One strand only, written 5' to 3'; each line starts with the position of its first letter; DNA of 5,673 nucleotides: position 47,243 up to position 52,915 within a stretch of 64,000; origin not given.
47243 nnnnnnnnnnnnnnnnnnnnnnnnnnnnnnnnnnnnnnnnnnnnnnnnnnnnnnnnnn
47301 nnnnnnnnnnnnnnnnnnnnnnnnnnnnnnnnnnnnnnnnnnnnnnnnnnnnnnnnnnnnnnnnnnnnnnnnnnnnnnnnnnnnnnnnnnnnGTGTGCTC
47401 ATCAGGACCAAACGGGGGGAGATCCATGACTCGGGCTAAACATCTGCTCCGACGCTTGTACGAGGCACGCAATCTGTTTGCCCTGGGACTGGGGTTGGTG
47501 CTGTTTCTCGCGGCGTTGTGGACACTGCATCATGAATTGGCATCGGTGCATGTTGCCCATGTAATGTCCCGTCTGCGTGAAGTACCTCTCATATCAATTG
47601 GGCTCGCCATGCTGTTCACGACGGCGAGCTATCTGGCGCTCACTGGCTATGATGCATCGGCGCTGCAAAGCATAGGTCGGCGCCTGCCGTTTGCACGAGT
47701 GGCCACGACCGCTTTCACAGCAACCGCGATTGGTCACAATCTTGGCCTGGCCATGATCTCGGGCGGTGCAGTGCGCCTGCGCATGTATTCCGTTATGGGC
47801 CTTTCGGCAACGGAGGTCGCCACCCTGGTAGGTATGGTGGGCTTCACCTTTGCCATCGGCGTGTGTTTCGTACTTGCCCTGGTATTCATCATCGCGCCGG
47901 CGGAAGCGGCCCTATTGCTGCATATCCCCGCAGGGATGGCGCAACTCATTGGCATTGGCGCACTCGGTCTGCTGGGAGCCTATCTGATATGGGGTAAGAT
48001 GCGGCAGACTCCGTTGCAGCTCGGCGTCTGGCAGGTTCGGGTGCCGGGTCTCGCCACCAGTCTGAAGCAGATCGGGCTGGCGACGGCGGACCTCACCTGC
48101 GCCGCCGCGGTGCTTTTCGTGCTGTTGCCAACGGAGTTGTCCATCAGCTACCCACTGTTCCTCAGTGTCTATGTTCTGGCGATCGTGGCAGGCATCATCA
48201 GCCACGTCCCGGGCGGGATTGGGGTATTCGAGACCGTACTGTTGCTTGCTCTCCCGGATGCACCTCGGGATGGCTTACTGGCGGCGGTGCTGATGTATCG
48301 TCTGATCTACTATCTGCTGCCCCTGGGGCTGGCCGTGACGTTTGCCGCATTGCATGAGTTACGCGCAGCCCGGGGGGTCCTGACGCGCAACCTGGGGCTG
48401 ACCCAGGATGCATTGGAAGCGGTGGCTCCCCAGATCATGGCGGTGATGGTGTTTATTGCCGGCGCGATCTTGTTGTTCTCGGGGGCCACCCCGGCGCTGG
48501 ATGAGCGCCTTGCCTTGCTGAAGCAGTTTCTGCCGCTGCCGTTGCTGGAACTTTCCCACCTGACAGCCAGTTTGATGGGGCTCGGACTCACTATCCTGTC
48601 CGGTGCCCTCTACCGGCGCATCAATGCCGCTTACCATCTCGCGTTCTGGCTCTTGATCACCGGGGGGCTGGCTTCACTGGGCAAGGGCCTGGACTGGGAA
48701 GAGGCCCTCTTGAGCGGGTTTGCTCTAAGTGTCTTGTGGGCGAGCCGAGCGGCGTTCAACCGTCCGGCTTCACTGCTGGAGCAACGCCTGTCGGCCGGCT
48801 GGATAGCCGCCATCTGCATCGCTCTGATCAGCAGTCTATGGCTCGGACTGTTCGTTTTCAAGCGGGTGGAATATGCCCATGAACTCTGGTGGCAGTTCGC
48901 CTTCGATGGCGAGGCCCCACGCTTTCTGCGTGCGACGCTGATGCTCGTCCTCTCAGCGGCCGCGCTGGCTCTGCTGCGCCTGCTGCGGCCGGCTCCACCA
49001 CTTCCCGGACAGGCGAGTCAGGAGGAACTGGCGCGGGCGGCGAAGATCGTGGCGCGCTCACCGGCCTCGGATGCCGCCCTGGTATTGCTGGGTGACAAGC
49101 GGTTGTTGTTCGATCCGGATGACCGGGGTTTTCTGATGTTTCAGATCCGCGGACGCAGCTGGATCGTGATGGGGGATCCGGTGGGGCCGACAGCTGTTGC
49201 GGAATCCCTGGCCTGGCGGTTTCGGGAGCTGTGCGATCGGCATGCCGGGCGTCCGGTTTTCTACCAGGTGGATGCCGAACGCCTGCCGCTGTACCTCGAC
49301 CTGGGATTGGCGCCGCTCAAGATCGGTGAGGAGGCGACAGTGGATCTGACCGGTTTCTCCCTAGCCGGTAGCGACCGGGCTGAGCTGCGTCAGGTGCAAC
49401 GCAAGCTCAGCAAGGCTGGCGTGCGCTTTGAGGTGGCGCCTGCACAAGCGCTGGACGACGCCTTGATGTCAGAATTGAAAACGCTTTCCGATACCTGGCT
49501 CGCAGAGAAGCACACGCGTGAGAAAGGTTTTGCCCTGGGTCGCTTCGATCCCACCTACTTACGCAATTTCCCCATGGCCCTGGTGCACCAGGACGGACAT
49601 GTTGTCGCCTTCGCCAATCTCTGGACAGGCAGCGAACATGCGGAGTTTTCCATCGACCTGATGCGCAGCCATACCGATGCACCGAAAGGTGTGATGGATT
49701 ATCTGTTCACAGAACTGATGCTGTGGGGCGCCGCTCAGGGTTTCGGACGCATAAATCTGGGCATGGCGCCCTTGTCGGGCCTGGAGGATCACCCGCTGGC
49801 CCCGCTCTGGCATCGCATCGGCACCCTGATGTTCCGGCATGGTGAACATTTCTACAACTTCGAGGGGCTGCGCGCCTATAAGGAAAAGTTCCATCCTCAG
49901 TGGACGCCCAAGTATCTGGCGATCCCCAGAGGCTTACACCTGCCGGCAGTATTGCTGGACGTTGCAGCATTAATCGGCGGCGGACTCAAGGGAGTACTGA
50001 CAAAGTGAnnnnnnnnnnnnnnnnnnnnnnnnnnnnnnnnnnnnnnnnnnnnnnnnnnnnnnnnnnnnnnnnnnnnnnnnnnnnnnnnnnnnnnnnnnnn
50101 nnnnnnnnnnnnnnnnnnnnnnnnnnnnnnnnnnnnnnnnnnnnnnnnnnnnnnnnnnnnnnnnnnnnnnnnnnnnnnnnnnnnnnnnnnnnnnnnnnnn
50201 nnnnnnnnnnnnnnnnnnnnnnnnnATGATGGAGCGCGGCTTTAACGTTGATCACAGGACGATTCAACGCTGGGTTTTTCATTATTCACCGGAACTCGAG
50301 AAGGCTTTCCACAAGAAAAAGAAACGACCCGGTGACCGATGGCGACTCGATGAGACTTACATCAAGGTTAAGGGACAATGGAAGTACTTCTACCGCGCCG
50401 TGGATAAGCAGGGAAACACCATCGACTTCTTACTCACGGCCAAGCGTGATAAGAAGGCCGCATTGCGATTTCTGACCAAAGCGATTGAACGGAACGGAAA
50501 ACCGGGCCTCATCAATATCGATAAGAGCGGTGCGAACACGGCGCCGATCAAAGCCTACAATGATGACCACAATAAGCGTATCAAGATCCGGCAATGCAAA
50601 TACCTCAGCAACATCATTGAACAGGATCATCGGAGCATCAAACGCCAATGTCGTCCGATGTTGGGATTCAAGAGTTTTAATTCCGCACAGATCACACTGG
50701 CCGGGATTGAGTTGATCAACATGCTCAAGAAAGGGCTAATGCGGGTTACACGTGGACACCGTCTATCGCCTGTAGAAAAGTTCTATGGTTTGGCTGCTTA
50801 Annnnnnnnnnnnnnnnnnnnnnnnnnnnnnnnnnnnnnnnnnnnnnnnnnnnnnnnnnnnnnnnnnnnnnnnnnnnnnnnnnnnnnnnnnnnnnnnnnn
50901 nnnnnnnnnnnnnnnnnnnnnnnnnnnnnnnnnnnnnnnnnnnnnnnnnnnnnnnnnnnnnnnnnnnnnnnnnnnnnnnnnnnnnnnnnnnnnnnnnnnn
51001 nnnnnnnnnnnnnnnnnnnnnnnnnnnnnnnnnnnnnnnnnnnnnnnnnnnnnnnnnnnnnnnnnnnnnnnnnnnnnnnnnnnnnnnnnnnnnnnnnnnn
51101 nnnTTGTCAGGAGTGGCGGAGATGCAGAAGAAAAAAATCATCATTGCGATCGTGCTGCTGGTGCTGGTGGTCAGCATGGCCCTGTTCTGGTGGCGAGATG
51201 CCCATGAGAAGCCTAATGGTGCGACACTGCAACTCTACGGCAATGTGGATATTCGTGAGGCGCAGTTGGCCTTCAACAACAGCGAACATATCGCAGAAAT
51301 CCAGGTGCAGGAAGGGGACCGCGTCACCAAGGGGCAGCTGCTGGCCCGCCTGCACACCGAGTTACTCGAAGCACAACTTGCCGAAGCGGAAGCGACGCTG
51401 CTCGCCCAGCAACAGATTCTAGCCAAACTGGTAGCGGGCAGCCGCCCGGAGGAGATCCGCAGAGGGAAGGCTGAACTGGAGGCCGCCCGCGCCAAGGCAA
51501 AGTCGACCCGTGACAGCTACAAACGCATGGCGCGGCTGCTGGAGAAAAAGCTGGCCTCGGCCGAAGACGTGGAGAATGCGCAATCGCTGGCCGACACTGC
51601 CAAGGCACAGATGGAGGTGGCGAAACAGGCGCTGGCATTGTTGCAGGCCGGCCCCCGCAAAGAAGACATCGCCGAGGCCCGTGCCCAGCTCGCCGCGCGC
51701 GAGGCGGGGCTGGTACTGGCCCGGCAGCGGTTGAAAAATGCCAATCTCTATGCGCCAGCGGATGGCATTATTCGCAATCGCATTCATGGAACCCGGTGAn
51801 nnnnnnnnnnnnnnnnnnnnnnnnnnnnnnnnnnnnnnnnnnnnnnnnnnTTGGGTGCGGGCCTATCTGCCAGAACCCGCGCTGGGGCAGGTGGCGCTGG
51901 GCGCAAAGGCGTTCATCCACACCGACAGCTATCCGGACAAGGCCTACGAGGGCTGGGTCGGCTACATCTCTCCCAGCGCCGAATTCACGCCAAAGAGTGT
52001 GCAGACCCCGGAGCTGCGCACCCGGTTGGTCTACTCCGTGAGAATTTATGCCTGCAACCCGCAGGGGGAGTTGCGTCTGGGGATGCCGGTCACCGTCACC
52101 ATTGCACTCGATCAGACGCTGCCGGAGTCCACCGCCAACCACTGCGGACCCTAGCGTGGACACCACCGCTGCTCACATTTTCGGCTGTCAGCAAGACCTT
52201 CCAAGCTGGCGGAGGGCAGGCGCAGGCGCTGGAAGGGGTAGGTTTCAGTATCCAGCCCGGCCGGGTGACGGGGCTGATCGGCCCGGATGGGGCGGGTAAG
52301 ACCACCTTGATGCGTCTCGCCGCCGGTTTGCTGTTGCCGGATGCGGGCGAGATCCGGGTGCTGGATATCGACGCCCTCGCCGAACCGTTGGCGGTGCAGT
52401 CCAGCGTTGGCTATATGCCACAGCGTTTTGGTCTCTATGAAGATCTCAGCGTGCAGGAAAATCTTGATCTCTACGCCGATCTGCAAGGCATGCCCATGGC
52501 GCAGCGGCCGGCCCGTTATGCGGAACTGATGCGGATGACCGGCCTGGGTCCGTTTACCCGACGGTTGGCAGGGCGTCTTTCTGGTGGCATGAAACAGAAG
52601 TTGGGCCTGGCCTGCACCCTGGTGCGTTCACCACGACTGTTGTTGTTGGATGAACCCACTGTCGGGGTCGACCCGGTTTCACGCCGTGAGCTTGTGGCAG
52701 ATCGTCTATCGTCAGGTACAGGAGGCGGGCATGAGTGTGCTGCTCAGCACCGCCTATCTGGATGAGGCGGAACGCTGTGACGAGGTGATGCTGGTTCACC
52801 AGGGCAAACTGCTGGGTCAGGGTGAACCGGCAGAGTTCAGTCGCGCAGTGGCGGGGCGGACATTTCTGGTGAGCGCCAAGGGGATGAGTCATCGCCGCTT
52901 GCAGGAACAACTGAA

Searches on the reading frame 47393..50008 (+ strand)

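Call 47: search_protein_families(library=pfam, proteins=[window:47393-50008:+], max_evalue=0.001)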
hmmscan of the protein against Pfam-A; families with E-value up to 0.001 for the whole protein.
window:47393-50008:+ (871 aa): 2 families
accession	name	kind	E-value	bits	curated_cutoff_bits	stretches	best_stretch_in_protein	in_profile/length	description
PF09924.15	LPG_synthase_C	-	1.2e-96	323.8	27.5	1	553-843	4-297/298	Phosphatidylglycerol lysyltransferase, C-terminal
PF03706.18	LPG_synthase_TM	-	1.8e-06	28.1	33.4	1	33-311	3-299/302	Lysylphosphatidylglycerol synthase TM region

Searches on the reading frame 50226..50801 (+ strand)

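Call 62: search_protein_families(library=pfam, proteins=[window:50226-50801:+], max_evalue=0.001)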
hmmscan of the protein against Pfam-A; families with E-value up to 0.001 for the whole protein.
window:50226-50801:+ (191 aa): 2 families
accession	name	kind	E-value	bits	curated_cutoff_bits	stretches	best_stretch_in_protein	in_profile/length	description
PF13610.12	DDE_Tnp_IS240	-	2.9e-42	144.5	27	1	37-170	2-138/139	DDE domain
PF00665.32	rve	-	2.5e-08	34.5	32.6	1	33-100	2-74/102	Integrase core domain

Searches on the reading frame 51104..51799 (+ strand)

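Call 62: search_protein_families(library=pfam, proteins=[window:51104-51799:+], max_evalue=0.001)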
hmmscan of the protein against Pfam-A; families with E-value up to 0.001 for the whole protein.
window:51104-51799:+ (231 aa): 1 family
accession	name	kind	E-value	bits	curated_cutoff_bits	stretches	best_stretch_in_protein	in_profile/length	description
PF13533.13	Biotin_lipoyl_2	-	0.00067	19.9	29.8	0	63-83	11-31/32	Biotin-lipoyl like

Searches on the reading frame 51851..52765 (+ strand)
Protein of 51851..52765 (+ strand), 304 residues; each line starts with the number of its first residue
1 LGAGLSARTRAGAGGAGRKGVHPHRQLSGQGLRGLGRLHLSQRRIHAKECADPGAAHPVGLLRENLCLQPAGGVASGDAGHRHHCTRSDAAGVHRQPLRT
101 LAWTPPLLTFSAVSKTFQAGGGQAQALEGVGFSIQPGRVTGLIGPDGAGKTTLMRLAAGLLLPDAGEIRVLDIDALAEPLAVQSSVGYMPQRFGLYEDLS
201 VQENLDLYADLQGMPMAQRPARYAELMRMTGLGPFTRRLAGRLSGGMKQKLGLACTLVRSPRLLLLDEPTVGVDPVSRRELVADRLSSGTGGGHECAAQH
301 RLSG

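Call 47: search_protein_families(library=pfam, proteins=[window:51851-52765:+], max_evalue=0.001)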
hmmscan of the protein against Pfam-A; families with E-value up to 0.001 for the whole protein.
window:51851-52765:+ (304 aa): 2 families
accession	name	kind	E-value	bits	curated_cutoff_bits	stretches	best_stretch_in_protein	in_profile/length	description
PF00005.33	ABC_tran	-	4e-29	102.4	25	1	127-270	1-136/137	ABC transporter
PF13304.12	AAA_21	-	2.1e-08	35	27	1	242-289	237-286/304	AAA domain, putative AbiEii toxin, Type IV TA system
